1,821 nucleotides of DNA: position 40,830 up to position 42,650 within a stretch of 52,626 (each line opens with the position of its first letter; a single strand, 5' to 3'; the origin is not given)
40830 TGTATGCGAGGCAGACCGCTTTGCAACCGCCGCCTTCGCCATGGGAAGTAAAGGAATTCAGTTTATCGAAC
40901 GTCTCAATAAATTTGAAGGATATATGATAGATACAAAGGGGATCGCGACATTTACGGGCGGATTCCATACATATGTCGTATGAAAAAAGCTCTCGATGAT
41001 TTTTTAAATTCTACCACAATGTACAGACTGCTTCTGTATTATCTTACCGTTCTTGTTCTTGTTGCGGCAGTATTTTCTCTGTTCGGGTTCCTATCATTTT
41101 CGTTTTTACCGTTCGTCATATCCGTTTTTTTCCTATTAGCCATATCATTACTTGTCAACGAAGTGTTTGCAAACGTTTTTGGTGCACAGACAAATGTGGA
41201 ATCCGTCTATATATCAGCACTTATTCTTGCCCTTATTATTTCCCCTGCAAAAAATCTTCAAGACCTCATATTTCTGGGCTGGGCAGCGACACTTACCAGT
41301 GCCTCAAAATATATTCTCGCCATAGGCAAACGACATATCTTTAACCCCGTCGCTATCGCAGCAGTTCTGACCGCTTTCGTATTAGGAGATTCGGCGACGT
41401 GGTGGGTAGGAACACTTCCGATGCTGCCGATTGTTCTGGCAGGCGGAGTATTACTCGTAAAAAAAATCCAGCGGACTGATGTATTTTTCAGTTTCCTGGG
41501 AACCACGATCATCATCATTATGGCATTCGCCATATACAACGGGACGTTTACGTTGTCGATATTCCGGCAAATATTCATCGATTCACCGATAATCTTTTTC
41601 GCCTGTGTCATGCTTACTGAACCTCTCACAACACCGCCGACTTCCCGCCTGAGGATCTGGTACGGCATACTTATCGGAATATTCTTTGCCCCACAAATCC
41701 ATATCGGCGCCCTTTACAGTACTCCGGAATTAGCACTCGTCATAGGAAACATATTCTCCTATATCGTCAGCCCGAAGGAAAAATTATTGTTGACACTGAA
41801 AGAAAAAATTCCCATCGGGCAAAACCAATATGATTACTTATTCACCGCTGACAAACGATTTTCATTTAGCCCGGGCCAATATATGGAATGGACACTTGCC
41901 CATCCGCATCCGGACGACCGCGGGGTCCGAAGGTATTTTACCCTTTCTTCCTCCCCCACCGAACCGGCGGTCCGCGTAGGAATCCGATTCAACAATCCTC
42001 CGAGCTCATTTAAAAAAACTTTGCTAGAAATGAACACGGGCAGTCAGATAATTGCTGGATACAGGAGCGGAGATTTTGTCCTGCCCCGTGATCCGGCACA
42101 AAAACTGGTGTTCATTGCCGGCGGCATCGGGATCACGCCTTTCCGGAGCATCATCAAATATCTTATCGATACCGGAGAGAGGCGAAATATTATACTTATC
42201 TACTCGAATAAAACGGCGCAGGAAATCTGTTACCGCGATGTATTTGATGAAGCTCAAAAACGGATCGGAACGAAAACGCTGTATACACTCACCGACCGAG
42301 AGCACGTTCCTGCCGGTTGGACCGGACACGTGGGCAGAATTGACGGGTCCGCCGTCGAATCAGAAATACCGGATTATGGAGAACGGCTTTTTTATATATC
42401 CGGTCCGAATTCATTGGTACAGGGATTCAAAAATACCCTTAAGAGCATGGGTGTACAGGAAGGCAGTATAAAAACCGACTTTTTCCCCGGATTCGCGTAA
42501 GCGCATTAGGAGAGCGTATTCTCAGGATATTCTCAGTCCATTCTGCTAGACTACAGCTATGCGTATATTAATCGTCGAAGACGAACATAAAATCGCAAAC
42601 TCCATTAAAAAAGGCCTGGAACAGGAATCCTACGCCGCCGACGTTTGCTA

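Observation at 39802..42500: Compact NQR/RNF-like flavinylation module: exported FMN_bind protein, signal-less ApbE and an NqrB/RnfD-FNR fusion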

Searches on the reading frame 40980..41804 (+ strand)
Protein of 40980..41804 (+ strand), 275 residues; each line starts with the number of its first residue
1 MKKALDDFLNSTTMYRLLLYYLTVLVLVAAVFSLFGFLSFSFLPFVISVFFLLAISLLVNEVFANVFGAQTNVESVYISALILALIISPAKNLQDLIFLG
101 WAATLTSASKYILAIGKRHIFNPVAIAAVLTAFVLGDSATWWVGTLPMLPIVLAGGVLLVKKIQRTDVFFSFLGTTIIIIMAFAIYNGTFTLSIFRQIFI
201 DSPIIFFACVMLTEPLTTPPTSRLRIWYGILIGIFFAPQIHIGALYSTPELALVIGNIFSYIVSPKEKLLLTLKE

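Call 33: search_solved_structures(query=A2, show_alignments=4, max_evalue=1)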
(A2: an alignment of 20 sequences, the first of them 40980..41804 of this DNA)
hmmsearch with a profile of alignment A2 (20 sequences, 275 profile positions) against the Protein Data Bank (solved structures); distinct sequences matched with E-value up to 1: 1.
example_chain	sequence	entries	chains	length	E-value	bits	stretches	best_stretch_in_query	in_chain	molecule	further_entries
8ahx_D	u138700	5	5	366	1.6e-05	27.7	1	152-251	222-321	Ion-translocating oxidoreductase complex subunit D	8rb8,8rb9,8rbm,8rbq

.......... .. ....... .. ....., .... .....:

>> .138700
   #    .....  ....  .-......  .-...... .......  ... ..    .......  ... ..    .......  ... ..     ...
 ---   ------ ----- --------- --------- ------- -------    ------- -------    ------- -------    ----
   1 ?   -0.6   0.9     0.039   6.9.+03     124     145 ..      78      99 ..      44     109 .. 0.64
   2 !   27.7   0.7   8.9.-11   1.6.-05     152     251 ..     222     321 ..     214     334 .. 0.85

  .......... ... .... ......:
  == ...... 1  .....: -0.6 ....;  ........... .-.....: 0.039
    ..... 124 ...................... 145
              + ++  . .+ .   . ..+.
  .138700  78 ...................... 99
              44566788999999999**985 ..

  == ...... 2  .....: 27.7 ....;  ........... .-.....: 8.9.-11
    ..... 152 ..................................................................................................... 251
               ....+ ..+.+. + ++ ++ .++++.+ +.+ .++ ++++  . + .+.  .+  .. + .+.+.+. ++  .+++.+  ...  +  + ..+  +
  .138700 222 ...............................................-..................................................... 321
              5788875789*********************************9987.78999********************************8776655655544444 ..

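Call 69: predict_structure(alignment_id=A2)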
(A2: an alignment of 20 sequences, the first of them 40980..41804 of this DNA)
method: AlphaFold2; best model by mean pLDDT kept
length: 275 residues; sequences in the alignment: 20
mean_pLDDT: 83.6   pTM: 0.82
mean pLDDT of the five models: 83.6, 83.3, 81.6, 81.2, 79.5
residues with pLDDT >= 90: 85; 70-90: 165; 50-70: 16; < 50: 9
segments of 3 or more residues with pLDDT < 50: 267-275
pLDDT, mean of each block of 10 residues (from residue 1): 73 87 95 93 95 94 85 87 92 88 88 66 79 76 88 90 89 92 85 78 85 80 90 86 74 85 59 39
secondary structure, 60 per line:
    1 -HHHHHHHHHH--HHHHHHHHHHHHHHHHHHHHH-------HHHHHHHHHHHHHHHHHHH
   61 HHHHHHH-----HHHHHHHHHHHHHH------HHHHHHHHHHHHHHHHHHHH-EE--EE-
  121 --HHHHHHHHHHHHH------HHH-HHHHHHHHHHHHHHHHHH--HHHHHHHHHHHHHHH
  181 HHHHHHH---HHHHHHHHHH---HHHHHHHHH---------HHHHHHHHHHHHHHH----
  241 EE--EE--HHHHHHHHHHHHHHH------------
elements in order: H2-11 H14-34 H42-67 H73-86 H93-112 H123-135 H146-163 H166-187 H191-200 H204-212 H222-236 H249-263

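Call 71: fold_search(model_id=the predicted structure, library=pdb)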
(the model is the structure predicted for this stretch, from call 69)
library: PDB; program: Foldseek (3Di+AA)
matches with E <= 10: 105; with E <= 0.001: 10
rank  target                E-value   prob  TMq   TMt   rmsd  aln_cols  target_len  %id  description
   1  8ahx_D                1.3e-05  1.00  0.71  0.57   6.6       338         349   13  Cryo-EM structure of the nitrogen-fixation associated NADH:ferredoxin oxidoreductase RNF from Azotobacter vinelandii (released 2023-11-01)
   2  8rbq_D                1.5e-05  1.00  0.72  0.66   4.9       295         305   16  Cryo-EM structure of the NADH:ferredoxin oxidoreductase RNF from Azotobacter vinelandii, dithionite reduced (released 2024-06-26)
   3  9eri_D                3.7e-05  1.00  0.67  0.59   5.5       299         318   13  Cryo-EM structure of sodium pumping Rnf complex from Acetobacterium woodii bound to NADH (released 2025-03-05)
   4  9uuu_B                1.1e-04  1.00  0.56  0.42   6.5       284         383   17  Cryo-EM structure of Na+-translocating NADH-ubiquinone oxidoreductase from Vibrio cholerae reduced by NADH (released 2025-06-25)
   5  7xk3_B                1.6e-04  1.00  0.57  0.42   5.3       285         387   16  Cryo-EM structure of Na+-pumping NADH-ubiquinone oxidoreductase from Vibrio cholerae, state 1 (released 2022-07-20)
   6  9lrr_B                3.1e-04  1.00  0.57  0.40   6.4       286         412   16  Cryo-EM structure of Na+-translocating NADH-ubiquinone oxidoreductase NqrB-G141A mutant from Vibrio cholerae with boun (released 2025-04-23)
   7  7xk6_B                4.4e-04  1.00  0.56  0.39   5.3       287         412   16  Cryo-EM structure of Na+-pumping NADH-ubiquinone oxidoreductase from Vibrio cholerae, with aurachin D-42 (released 2022-07-20)
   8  8a1x_B                7.7e-04  1.00  0.58  0.42   5.3       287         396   16  Sodium pumping NADH-quinone oxidoreductase with inhibitor DQA (released 2023-06-14)
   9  9ud3_B                7.7e-04  1.00  0.55  0.41   5.0       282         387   15  Cryo-EM structure of Na+-translocating NADH-ubiquinone oxidoreductase NqrB-T236Y mutant from Vibrio cholerae (released 2025-06-25)
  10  7zc6_D                8.4e-04  1.00  0.65  0.60   5.2       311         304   16  Na+ - translocating ferredoxin: NAD+ reductase (Rnf) of C. tetanomorphum (released 2022-09-28)
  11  8ad0_B                2.0e-03  1.00  0.60  0.44   5.9       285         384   15  X-ray structure of Na+-NQR from Vibrio cholerae in different conformation at 3.1 A (released 2023-07-12)
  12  8a1v_B                2.1e-03  1.00  0.47  0.35   7.9       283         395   17  Sodium pumping NADH-quinone oxidoreductase with substrate Q2 (released 2023-06-14)
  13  8evu_B                2.4e-03  1.00  0.59  0.41   5.2       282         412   16  Cryo EM structure of Vibrio cholerae NQR (released 2022-11-16)
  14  8a1t_B                4.0e-03  1.00  0.58  0.42   6.0       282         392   17  Sodium pumping NADH-quinone oxidoreductase (released 2023-06-14)
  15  8acw_B                7.3e-03  1.00  0.59  0.44   5.3       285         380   16  X-ray structure of Na+-NQR from Vibrio cholerae at 3.4 A resolution (released 2023-07-12)
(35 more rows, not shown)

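Call 78: search_protein_representatives(alignment_id=A2)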
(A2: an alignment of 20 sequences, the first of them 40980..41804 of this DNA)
Query: 20 sequences, 275 profile positions. Proteins with E-value up to 0.001 (for the whole library): 3064; up to 1e-10: 1762; up to 1e-30: 641. The best 150 are listed.
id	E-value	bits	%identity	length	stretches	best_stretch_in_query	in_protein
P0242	7.5e-115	399.5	-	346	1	1-274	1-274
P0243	3.4e-110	384.2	-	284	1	1-274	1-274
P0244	8.8e-107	373.0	-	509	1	1-275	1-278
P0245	2.0e-106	371.9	-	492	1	1-274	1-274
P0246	2.9e-103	361.5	-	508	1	2-275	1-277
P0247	2.1e-102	358.7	-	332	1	1-274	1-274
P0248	1.0e-100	353.2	-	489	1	2-275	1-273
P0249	9.2e-99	346.7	-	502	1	1-274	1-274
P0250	7.6e-98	343.7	-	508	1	3-270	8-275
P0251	1.9e-97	342.4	-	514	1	2-274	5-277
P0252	3.0e-96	338.5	-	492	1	14-274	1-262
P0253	2.1e-95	335.7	-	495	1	3-275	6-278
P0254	2.5e-95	335.5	-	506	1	2-275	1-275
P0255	3.9e-95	334.8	-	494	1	14-275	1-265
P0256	1.1e-94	333.3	-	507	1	1-275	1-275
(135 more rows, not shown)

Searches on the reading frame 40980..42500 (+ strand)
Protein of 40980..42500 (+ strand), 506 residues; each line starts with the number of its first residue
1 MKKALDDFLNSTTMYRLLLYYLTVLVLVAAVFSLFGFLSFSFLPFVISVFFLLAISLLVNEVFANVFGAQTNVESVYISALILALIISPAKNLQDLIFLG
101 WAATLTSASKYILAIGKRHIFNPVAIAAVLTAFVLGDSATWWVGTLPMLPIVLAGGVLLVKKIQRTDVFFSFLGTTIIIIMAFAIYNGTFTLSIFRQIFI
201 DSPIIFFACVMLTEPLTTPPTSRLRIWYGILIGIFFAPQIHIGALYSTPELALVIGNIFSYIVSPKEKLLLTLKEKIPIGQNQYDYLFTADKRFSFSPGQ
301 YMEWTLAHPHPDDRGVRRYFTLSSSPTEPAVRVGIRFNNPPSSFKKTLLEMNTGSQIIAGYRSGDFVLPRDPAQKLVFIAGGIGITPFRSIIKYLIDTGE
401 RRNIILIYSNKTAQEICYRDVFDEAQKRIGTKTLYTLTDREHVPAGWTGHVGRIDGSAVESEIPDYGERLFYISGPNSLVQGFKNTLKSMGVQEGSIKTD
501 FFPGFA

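Call 3: search_protein_families(library=pfam, proteins=[window:40980-42500:+], max_evalue=0.01)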
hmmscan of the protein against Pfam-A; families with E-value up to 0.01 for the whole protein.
window:40980-42500:+ (506 aa): 3 families
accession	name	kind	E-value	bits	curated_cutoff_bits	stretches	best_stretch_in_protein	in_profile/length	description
PF00175.26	NAD_binding_1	-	5e-15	56.5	22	1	378-482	1-106/109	Oxidoreductase NAD-binding domain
PF03116.20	NQR2_RnfD_RnfE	-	3.9e-07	30.2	27.7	1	148-261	175-284/296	NQR2, RnfD, RnfE family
PF08030.17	NAD_binding_6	-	0.0012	19.4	22.2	1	375-415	3-48/156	Ferric reductase NAD binding domain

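Call 4: search_protein_families(library=ncbifam, proteins=[window:40980-42500:+], max_evalue=0.01)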
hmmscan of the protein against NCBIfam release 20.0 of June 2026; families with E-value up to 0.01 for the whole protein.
window:40980-42500:+ (506 aa): 20 families
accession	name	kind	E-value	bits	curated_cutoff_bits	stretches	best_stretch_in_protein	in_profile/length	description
NF009805.0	PRK13289.1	equivalog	1.8e-24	86.4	432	1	294-502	183-392/399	NO-inducible flavohemoprotein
NF058606.1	GlBtMonoRdsGbcB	equivalog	1.8e-22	79.7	500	1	286-493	31-238/362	glycine betaine monooxygenase reductase subunit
TIGR02160.1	PA_CoA_Oxy5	hypoth_equivalog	3.9e-18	65.4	420.8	1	292-502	29-241/352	1,2-phenylacetyl-CoA epoxidase subunit PaaE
NF040810.1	BenC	equivalog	6.7e-15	55.1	430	1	290-498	128-326/333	benzoate 1,2-dioxygenase electron transfer component BenC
NF007964.0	PRK10684.1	equivalog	7.7e-15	54.7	383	1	291-502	32-237/333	NADH oxidoreductase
NF005963.0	PRK08051.1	equivalog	9.5e-15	54.5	230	1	278-502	13-230/233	NAD(P)H-flavin reductase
TIGR01941.1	nqrF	equivalog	8.6e-12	44.7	295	1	316-502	205-403/405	NADH:ubiquinone reductase (Na(+)-transporting) subunit F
NF040830.1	sulfhyd_ShyC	equivalog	1.1e-11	44.5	600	1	291-421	34-156/288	NAD(P)-dependent hydrogenase/sulfhydrogenase 2 subunit gamma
NF045803.1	MethMoxFADbindMmoC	equivalog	4.3e-10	38.9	500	1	291-497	135-335/343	aromatic/alkene monooxygenase hydroxylase FAD-binding subunit MmoC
NF008822.0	PRK11872.1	equivalog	4.8e-10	39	402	1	290-498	131-331/341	anthranilate 1,2-dioxygenase electron transfer component AntC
NF008178.0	PRK10926.1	equivalog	7.5e-09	35.2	390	1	295-454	30-189/248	ferredoxin--NADP(+) reductase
NF006220.0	PRK08345.1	subfamily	1.7e-08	34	395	1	291-423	38-165/294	cytochrome-c3 hydrogenase subunit gamma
NF052252.1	flav_redu_LuxG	exception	9.2e-07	28.3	340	1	279-488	11-214/232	flavin mononucleotide reductase LuxG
TIGR02911.1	sulfite_red_B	equivalog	2.2e-06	27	288.6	1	352-497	77-219/261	anaerobic sulfite reductase subunit AsrB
NF000796.0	PRK00054.1-1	equivalog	2.8e-06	26.7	224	1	290-429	23-144/254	dihydroorotate dehydrogenase electron transfer subunit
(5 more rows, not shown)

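Call 20: find_homologous_proteins(query=window:40980-42500:+)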
Query window:40980-42500:+ (506 aa): 7730 proteins with E <= 0.001 among 8000 candidates; the best 120 are listed.
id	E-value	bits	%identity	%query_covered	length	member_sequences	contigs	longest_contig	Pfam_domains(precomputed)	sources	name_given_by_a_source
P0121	0.0e+0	1124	100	100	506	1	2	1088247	PF00175.27,PF03116.21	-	-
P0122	6.6e-265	898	79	97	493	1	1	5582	PF00175.27,PF03116.21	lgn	-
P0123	4.1e-264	895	78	100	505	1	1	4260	PF00175.27,PF03116.21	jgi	jgi:ferredoxin-NADP reductase/Na+-translocating ferredoxin:NAD+ oxidoreductase RnfD subunit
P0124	2.1e-263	893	78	100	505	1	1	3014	PF00175.27,PF03116.21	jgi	jgi:ferredoxin-NADP reductase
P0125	6.7e-263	891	78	99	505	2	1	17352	PF00175.27,PF03116.21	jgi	jgi:ferredoxin-NADP reductase/Na+-translocating ferredoxin:NAD+ oxidoreductase RnfD subunit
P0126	2.5e-260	883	77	100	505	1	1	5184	PF00175.27,PF03116.21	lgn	-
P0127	3.1e-258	876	78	97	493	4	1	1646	PF00175.27,PF03116.21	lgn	-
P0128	4.0e-250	849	73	100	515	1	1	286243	PF00175.27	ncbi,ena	-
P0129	5.3e-226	769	67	99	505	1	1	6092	PF00175.27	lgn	-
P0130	4.1e-220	750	65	99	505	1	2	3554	PF00175.27,PF03116.21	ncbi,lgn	-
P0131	2.4e-218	744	64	99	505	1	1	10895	PF00175.27,PF03116.21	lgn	-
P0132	1.1e-214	732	64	99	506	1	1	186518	PF00175.27,PF03116.21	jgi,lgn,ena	-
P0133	1.6e-212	725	65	99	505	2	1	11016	PF00175.27,PF03116.21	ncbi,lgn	-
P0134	4.8e-206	704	65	99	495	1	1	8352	PF00175.27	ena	-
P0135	2.9e-200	684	59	99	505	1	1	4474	PF00175.27,PF03116.21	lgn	-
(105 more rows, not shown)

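Call 22: find_related_loci(query=A1, collection=genome_contigs, flank=4000)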
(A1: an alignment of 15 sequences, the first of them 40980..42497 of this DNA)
Query A1 (506 aa) in genome_contigs; peptide patterns used: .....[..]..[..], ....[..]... (x = any residue, [..] = any of these).
600 stretches matched a pattern (row limit reached: there are more); 433 encode a relative of the query (tblastn E <= 1e-3); the best 80 are kept; 80 distinct loci.
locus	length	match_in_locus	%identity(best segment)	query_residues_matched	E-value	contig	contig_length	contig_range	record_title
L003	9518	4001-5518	57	1-506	0e+0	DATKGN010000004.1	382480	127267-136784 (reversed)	MAG TPA_asm: Patescibacteria group bacterium isolate SMAG_U14552 k141_31954, whole genome shotgun sequence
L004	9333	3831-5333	54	5-505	0e+0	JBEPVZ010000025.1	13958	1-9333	MAG: Candidatus Daviesbacteria bacterium isolate 22E.vamb.044 NODE_3802_length_13958_cov_6.964900, whole genome shotgun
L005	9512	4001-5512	54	1-505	0e+0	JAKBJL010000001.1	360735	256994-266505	MAG: bacterium isolate DBS2-5.bin62 NODE_3_length_360735_cov_7.981462, whole genome shotgun sequence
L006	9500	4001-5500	54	5-505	0e+0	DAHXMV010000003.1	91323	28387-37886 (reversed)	MAG TPA_asm: Candidatus Amesbacteria bacterium isolate clean1627 NODE_3_length_91323_cov_18.121024, whole genome shotgun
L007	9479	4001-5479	54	3-506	2e-180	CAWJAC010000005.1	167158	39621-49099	MAG: Candidatus Zambryskibacteria bacterium isolate MFD03726.bin.2.15 genome assembly, contig: contig_71664, whole genom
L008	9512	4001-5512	52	1-504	4e-179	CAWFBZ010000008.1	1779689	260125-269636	MAG: uncultured Chloroflexia bacterium isolate MFD02416.bin.2.106 genome assembly, contig: contig_15582, whole genome sh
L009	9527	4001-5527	54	1-506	1e-178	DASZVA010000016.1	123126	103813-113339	MAG TPA_asm: Candidatus Peribacteraceae bacterium isolate SMAG_U6119 k141_573465, whole genome shotgun sequence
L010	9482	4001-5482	53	1-505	1e-177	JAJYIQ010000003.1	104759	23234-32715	MAG: bacterium isolate DBS2-1.bin128 NODE_321_length_104759_cov_14.657093, whole genome shotgun sequence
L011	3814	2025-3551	51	1-506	0e+0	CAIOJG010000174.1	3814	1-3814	MAG: Candidatus Magasanikbacteria bacterium isolate AM_bin-3693 genome assembly, contig: bin-3693:174/190, whole genome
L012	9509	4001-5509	53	1-505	3e-176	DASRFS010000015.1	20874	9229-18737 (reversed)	MAG TPA_asm: Patescibacteria group bacterium isolate SMAG_U10038 k141_1689002, whole genome shotgun sequence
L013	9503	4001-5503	54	3-504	5e-175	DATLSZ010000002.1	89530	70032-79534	MAG TPA_asm: Candidatus Acidiferrales bacterium isolate SMAG_U13943 k141_94805, whole genome shotgun sequence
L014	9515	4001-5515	52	1-505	8e-175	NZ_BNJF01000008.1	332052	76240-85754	Ktedonospora formicarum strain SOSP1-1 sequence08, whole genome shotgun sequence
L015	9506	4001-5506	50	3-504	2e-171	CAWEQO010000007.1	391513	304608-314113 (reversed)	MAG: uncultured Chloroflexia bacterium isolate MFD01721.bin.2.179 genome assembly, contig: contig_17949, whole genome sh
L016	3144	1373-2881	53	3-506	2e-180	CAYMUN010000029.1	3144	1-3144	MAG TPA_asm: uncultured Candidatus Saccharibacteria bacterium isolate SRP200132_co1_276 genome assembly, contig: NODE_67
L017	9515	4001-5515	50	1-505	1e-170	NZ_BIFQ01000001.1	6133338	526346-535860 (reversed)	Dictyobacter aurantiacus strain S27 sequence1, whole genome shotgun sequence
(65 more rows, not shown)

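Call 28: search_solved_structures(query=window:40980-42497:+, show_alignments=0, max_evalue=0.01)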
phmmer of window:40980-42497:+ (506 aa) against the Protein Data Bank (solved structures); distinct sequences matched with E-value up to 0.01: 56.
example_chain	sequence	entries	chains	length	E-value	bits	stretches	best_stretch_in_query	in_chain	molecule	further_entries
3ozu_A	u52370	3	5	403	3.9e-12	49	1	294-502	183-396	Flavohemoprotein | Flavohemoglobin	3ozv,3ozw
1cqx_A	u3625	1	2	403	5.3e-12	48.6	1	294-502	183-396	FLAVOHEMOPROTEIN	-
3fpk_A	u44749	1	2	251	4e-11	45.7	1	277-454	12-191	Ferredoxin-NADP reductase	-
2r6h_A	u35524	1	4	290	6.6e-10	41.7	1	344-500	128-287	NADH:ubiquinone oxidoreductase, Na translocating, F subunit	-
7qty_A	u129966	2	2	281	8.7e-10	41.3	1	338-504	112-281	Na(+)-translocating NADH-quinone reductase subunit F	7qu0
2eix_A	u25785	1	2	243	1e-09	41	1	348-491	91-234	NADH-cytochrome b5 reductase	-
4u9u_A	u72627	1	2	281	1.7e-09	40.4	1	338-504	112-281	Na(+)-translocating NADH-quinone reductase subunit F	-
8ad4_A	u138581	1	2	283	1.7e-09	40.3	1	338-504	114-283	Na(+)-translocating NADH-quinone reductase subunit F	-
4uaj_A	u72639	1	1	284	1.7e-09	40.3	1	338-504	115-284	Na(+)-translocating NADH-quinone reductase subunit F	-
7xk3_F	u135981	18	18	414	2.5e-09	39.8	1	338-504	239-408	Na(+)-translocating NADH-quinone reductase subunit F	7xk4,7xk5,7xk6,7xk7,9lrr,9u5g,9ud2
8a1t_F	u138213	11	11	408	4e-09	39.1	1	338-504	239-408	Na(+)-translocating NADH-quinone reductase subunit F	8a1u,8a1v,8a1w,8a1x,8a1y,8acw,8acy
7qu3_A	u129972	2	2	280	6.4e-09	38.4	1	314-504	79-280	Na(+)-translocating NADH-quinone reductase subunit F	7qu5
8ad3_A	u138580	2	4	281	7.6e-09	38.2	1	338-500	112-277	Na(+)-translocating NADH-quinone reductase subunit F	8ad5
1fdr_A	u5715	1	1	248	1.6e-08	37.1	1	280-462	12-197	FLAVODOXIN REDUCTASE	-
1cne_A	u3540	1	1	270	3.7e-08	35.9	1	364-481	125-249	NITRATE REDUCTASE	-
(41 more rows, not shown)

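Call 58: predict_structure(alignment_id=A5)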
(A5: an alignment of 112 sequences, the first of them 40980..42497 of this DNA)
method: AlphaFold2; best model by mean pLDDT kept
length: 506 residues; sequences in the alignment: 112
mean_pLDDT: 93.3   pTM: 0.88
mean pLDDT of the five models: 93.3, 92.7, 92.5, 91.6, 91.0
residues with pLDDT >= 90: 413; 70-90: 84; 50-70: 6; < 50: 3
segments of 3 or more residues with pLDDT < 50: 504-506
pLDDT, mean of each block of 10 residues (from residue 1): 79 90 98 98 98 98 89 91 97 96 95 77 94 90 96 96 93 97 94 90 96 91 96 95 90 96 90 97 96 93 90 86 96 93 94 96 93 98 96 98 98 96 98 97 95 94 97 93 96 94 52
secondary structure, 60 per line:
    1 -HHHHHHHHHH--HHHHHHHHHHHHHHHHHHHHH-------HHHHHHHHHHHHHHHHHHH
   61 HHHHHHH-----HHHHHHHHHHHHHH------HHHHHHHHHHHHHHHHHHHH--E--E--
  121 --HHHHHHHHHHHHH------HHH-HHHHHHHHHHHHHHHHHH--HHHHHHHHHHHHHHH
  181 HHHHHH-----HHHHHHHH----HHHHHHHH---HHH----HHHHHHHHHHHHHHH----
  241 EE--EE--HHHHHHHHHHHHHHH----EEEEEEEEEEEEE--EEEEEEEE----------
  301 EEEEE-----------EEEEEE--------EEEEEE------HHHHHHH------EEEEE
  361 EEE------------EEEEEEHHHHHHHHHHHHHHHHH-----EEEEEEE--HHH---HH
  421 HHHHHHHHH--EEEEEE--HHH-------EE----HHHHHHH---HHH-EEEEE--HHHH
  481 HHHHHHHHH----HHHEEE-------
elements in order: H2-11 H14-34 H42-67 H73-86 H93-112 H123-135 H146-163 H166-186 H192-199 H204-211 H222-236 H249-263 E268-280 E283-290 E301-305 E317-322 E331-336 H343-349 E356-363 E376-381 H382-398 E404-410 H419-429 E432-437 H456-462 E470-474 H477-489 E497-499

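Call 60: fold_search(model_id=the predicted structure, library=pdb)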
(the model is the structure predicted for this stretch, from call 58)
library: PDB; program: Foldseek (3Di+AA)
matches with E <= 10: 1425; with E <= 0.001: 322
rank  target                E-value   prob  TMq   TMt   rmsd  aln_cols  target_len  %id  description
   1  6o0a                  6.3e-18  1.00  0.44  0.56  12.5       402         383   19  Crystal structure of flavohemoglobin from Malassezia yamatoensis with bound FAD and heme determined by iron SAD phasing (released 2019-03-06)
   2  1gvh                  4.6e-17  1.00  0.44  0.55  14.4       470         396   13  The X-ray structure of ferric Escherichia coli flavohemoglobin reveals an unespected geometry of the distal heme pocket (released 2002-08-06)
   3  5ogx                  1.3e-16  1.00  0.42  0.62   2.9       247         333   19  Crystal structure of Amycolatopsis cytochrome P450 reductase GcoB. (released 2018-07-04)
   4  2r6h_B                3.8e-16  1.00  0.42  0.72   4.9       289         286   17  Crystal structure of the domain comprising the NAD binding and the FAD binding regions of the NADH:ubiquinone oxidored (released 2007-09-11)
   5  4eh1_B                8.8e-16  1.00  0.40  0.82   2.9       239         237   18  Crystal Structure of the Flavohem-like-FAD/NAD Binding Domain of Nitric Oxide Dioxygenase from Vibrio cholerae O1 biov (released 2012-04-25)
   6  7qty                  1.8e-15  1.00  0.42  0.74   4.4       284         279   20  X-ray structure of FAD domain of NqrF of Klebsiella pneumoniae (released 2022-02-09)
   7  7qu3                  1.9e-15  1.00  0.42  0.74   4.8       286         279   20  X-ray structure of FAD domain of NqrF of Pseudomonas aeruginosa (released 2022-02-09)
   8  8ad5_A                2.6e-15  1.00  0.41  0.72   4.9       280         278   21  X-ray structure of NqrF(129-408)of Vibrio cholerae variant F406A (released 2023-07-12)
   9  2r6h_A                3.3e-15  1.00  0.41  0.71   4.7       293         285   17  Crystal structure of the domain comprising the NAD binding and the FAD binding regions of the NADH:ubiquinone oxidored (released 2007-09-11)
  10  2r6h_D                3.6e-15  1.00  0.41  0.72   5.2       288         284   18  Crystal structure of the domain comprising the NAD binding and the FAD binding regions of the NADH:ubiquinone oxidored (released 2007-09-11)
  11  2r6h_C                4.7e-15  1.00  0.42  0.71   4.6       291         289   18  Crystal structure of the domain comprising the NAD binding and the FAD binding regions of the NADH:ubiquinone oxidored (released 2007-09-11)
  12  5yly_A                5.0e-15  1.00  0.41  0.75   2.9       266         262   20  Crystal structure of the cytochrome b5 reductase domain of Ulva prolifera nitrate reductase (released 2018-05-23)
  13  7qu5                  5.8e-15  1.00  0.42  0.73   4.9       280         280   20  X-ray structure of FAD domain of NqrF of Pseudomonas aeruginosa (released 2022-02-09)
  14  5yly_B                6.8e-15  1.00  0.40  0.72   3.4       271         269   20  Crystal structure of the cytochrome b5 reductase domain of Ulva prolifera nitrate reductase (released 2018-05-23)
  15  4eh1_A                7.2e-15  1.00  0.41  0.84   2.7       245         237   18  Crystal Structure of the Flavohem-like-FAD/NAD Binding Domain of Nitric Oxide Dioxygenase from Vibrio cholerae O1 biov (released 2012-04-25)
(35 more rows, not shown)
